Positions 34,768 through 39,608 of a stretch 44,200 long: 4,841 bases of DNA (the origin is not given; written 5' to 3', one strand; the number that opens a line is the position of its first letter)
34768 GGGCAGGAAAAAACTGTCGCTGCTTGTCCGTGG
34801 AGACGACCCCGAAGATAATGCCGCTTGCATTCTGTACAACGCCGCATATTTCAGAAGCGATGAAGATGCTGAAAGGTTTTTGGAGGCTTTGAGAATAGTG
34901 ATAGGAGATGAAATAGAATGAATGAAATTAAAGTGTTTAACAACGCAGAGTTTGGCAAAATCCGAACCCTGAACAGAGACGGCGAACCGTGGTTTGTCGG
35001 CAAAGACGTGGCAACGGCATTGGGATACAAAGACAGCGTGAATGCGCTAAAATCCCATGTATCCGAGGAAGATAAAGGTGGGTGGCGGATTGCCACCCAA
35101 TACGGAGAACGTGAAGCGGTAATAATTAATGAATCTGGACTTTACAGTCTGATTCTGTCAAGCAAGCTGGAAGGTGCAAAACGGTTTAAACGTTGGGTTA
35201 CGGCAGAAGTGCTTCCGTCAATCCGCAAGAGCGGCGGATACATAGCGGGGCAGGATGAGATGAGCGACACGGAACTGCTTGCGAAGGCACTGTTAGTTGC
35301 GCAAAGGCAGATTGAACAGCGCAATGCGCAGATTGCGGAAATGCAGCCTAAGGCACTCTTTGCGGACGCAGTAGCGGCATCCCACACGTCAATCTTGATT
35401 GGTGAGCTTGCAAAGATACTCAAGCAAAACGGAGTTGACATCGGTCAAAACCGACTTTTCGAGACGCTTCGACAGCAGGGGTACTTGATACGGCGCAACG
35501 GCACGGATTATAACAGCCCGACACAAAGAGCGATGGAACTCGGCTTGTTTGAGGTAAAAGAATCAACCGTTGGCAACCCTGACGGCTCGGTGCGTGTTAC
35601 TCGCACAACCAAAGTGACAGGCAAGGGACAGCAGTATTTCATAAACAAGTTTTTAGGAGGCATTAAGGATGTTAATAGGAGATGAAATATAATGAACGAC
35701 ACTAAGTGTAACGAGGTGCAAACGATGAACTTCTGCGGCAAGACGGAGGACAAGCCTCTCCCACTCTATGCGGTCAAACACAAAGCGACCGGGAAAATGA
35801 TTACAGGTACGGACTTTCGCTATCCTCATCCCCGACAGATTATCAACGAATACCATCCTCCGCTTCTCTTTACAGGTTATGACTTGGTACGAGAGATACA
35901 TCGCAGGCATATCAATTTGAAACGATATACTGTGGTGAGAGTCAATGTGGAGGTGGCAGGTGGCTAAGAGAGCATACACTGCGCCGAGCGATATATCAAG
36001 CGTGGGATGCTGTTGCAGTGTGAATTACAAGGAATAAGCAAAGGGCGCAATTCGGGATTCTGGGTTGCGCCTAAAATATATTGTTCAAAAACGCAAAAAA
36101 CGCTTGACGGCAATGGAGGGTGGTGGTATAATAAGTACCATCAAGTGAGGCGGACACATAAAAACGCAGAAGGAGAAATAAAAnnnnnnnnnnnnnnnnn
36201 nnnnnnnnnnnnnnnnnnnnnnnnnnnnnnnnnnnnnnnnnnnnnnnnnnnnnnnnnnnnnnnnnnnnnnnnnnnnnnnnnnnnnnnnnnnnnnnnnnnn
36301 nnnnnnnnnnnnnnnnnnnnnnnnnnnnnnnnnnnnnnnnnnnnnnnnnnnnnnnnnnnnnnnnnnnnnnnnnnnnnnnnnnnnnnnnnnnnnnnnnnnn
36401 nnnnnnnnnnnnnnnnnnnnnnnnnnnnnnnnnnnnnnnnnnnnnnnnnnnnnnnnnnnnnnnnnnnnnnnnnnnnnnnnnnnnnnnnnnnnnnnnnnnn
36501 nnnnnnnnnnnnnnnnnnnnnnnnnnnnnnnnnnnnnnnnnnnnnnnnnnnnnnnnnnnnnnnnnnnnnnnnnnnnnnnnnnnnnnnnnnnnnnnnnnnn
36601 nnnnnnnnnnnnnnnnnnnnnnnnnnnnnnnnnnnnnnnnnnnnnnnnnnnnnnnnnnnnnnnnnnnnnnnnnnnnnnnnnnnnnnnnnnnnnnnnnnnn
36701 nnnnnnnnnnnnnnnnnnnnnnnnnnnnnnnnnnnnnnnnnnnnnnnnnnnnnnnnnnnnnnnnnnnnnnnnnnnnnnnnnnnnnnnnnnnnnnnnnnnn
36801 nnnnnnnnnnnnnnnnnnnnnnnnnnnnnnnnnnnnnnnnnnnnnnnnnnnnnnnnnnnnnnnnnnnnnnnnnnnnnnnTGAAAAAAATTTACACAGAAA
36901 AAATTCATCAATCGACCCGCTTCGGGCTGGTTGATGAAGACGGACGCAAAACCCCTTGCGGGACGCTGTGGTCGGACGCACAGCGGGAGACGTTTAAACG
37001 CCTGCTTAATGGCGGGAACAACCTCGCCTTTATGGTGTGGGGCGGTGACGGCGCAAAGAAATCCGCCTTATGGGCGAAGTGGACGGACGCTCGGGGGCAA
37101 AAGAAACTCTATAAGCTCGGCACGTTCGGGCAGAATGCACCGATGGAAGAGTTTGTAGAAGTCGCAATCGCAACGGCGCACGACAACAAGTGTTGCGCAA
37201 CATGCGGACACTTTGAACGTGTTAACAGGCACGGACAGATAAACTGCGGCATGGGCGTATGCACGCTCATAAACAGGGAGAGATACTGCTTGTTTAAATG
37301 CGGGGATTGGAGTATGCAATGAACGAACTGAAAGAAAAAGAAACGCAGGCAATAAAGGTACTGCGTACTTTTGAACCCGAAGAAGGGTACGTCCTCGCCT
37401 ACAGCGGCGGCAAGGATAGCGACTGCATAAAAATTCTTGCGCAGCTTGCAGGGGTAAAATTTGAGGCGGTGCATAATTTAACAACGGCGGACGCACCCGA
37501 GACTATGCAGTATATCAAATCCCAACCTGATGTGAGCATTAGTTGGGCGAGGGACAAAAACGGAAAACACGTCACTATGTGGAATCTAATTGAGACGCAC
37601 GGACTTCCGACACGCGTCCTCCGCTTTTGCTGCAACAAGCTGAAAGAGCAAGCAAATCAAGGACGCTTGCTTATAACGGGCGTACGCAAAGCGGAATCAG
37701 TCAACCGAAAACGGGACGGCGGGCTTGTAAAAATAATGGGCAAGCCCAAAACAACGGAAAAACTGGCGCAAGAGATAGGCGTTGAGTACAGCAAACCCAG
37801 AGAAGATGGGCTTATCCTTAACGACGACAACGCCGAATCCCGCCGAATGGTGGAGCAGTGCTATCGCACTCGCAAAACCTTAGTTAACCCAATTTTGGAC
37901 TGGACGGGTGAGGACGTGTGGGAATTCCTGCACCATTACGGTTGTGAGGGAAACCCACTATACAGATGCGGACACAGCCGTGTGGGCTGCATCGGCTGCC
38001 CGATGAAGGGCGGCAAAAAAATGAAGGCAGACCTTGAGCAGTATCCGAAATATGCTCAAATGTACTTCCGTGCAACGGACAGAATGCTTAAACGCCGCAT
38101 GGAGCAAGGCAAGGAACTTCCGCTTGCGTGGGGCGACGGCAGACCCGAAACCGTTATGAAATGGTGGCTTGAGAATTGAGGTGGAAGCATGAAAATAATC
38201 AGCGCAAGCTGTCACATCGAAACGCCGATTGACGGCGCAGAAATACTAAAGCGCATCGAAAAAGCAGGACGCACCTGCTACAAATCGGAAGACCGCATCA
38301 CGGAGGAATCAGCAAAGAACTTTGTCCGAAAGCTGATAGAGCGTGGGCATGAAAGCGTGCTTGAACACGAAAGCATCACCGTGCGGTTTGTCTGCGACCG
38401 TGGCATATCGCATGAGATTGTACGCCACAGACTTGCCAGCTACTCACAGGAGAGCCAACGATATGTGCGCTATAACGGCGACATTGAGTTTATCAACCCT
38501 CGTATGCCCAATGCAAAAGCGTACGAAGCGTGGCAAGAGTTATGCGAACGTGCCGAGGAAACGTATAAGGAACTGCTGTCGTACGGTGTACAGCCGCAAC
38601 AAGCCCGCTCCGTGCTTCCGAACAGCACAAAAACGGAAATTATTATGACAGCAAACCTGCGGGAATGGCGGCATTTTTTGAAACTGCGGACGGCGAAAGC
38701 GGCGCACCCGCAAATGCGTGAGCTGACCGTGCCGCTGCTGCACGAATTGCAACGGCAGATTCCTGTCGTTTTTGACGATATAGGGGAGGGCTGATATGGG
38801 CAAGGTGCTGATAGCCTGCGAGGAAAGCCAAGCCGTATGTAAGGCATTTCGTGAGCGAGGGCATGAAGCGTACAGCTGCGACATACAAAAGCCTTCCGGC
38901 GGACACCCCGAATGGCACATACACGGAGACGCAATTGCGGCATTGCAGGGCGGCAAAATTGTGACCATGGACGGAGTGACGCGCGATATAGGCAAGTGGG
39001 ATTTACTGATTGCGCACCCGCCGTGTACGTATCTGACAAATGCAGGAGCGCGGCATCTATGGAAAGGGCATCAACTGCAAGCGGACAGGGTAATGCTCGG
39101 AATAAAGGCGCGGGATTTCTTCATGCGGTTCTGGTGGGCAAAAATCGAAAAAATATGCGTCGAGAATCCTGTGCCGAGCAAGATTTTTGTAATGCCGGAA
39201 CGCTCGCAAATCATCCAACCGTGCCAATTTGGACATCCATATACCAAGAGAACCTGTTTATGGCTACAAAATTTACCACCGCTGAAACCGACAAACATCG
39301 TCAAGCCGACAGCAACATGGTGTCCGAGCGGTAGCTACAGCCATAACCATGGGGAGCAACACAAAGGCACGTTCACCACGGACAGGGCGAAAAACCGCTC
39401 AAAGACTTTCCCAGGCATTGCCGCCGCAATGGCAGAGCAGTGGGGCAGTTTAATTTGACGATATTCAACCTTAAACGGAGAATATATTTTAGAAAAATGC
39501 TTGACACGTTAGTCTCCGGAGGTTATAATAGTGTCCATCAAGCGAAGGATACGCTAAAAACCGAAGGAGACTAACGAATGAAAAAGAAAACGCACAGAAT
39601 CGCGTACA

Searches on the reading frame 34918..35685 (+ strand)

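Call 66: search_protein_families(library=phrogs, proteins=[window:34918-35685:+], max_evalue=0.001)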
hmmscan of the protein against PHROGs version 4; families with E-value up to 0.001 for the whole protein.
window:34918-35685:+ (255 aa): 16 families
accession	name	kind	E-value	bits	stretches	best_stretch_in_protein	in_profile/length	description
phrog_130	-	transcription regulation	2.2e-95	321.5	1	1-248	157-411/480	anti-repressor Ant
phrog_63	-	transcription regulation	2.6e-46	159.8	1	119-250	232-361/431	anti-repressor Ant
phrog_463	-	transcription regulation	2.6e-46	159.2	1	1-143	2-151/250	anti-repressor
phrog_9438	-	transcription regulation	9e-46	155.7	1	137-249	3-115/121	anti-repressor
phrog_2899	-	transcription regulation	2.1e-43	149.9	1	1-153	4-170/263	anti-repressor Ant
phrog_7940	-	unknown function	3.8e-41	142.3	1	1-141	1-142/252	-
phrog_2593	-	transcription regulation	2.7e-33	116.8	1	12-130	27-148/255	anti-repressor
phrog_2011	-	transcription regulation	3.7e-28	100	1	6-136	3-142/275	anti-repressor Ant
phrog_15968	-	transcription regulation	1.5e-27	96.6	1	180-248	1-69/73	anti-repressor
phrog_2977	-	transcription regulation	3.8e-27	95.9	1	1-85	61-148/150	anti-repressor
phrog_245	-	transcription regulation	2.1e-26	94.2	1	7-131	46-166/319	anti-repressor Ant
phrog_5060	-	transcription regulation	2.9e-26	93.9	1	6-201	11-197/224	anti-repressor Ant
phrog_25722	-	unknown function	3.9e-25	89.4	1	2-112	2-112/150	-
phrog_9976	-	transcription regulation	5.6e-24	86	1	5-125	4-121/188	anti-repressor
phrog_373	-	transcription regulation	1.1e-09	39.1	1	1-141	76-223/373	anti-repressor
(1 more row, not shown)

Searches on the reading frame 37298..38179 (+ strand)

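Call 66: search_protein_families(library=phrogs, proteins=[window:37298-38179:+], max_evalue=0.001)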
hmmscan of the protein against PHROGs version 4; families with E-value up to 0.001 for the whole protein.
window:37298-38179:+ (293 aa): 2 families
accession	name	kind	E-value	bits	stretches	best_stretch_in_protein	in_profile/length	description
phrog_424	-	moron, auxiliary metabolic gene and host takeover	1.8e-35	123.8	1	12-265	144-363/460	phosphoadenosine phosphosulfate reductase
phrog_2302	-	moron, auxiliary metabolic gene and host takeover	1.3e-12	48.4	1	188-223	191-225/381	phosphoadenosine phosphosulfate reductase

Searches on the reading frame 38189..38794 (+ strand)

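Call 66: search_protein_families(library=phrogs, proteins=[window:38189-38794:+], max_evalue=0.001)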
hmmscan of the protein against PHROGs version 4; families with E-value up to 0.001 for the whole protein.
window:38189-38794:+ (201 aa): 5 families
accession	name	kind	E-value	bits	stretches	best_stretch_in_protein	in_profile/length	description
phrog_85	-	DNA, RNA and nucleotide metabolism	7.3e-58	197.8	1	20-200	388-585/866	thymidylate synthase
phrog_10644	-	DNA, RNA and nucleotide metabolism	9.9e-16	59.3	1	114-188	70-144/160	thymidylate synthase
phrog_22708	-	DNA, RNA and nucleotide metabolism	3.5e-15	57.1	1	3-105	27-135/242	thymidylate synthase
phrog_35637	-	DNA, RNA and nucleotide metabolism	1.1e-08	35.6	1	49-168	123-245/366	thymidylate synthase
phrog_28804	-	DNA, RNA and nucleotide metabolism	5e-05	24.6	1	122-193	10-80/91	thymidylate synthase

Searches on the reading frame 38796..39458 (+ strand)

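Call 66: search_protein_families(library=phrogs, proteins=[window:38796-39458:+], max_evalue=0.001)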
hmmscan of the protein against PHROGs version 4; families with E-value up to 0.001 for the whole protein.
window:38796-39458:+ (220 aa): 2 families
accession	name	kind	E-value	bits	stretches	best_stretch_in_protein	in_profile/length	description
phrog_757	-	other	3.5e-62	210.7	1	1-218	14-220/247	DNA methyltransferase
phrog_27471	-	unknown function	2e-24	86.6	1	115-217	3-93/93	-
